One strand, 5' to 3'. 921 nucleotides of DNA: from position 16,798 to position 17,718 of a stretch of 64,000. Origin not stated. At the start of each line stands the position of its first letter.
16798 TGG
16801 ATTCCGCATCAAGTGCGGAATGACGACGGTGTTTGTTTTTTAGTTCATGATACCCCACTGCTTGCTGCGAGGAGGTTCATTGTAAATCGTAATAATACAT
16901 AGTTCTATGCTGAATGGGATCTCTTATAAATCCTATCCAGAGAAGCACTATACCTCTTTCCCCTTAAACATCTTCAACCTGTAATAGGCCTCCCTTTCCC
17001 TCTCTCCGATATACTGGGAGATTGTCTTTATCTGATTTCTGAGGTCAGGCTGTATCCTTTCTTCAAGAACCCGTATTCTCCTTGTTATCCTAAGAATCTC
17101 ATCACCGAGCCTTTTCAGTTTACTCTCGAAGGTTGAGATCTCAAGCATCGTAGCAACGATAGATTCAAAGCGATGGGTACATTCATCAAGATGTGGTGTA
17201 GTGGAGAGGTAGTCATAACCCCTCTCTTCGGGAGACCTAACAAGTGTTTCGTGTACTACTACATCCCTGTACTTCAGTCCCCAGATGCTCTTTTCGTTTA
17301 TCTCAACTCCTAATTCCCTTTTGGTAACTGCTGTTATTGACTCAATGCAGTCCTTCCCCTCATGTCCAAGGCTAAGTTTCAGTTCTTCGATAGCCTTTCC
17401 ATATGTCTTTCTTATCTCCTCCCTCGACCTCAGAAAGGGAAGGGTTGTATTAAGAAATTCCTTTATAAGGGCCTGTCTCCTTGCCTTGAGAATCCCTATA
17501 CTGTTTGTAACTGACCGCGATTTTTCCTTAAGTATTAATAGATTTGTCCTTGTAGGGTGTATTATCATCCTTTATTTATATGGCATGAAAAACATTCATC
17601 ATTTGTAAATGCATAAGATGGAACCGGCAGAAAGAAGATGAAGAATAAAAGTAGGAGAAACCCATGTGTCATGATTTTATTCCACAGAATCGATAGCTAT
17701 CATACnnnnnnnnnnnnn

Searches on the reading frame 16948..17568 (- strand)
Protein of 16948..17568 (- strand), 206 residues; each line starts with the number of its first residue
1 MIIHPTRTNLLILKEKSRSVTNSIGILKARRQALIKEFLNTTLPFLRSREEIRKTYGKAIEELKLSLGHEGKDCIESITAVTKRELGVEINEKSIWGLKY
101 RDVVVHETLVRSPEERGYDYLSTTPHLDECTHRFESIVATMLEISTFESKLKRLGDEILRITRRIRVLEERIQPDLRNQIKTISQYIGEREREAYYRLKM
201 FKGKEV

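Call 49: search_protein_families(library=pfam, proteins=[window:16948-17568:-], max_evalue=0.01)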
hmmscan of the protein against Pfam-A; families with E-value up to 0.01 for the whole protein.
window:16948-17568:- (206 aa): 1 family
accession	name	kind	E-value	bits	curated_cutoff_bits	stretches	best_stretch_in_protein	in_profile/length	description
PF01813.22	ATP-synt_D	-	1.6e-37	129.7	25.7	1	9-202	1-195/196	ATP synthase subunit D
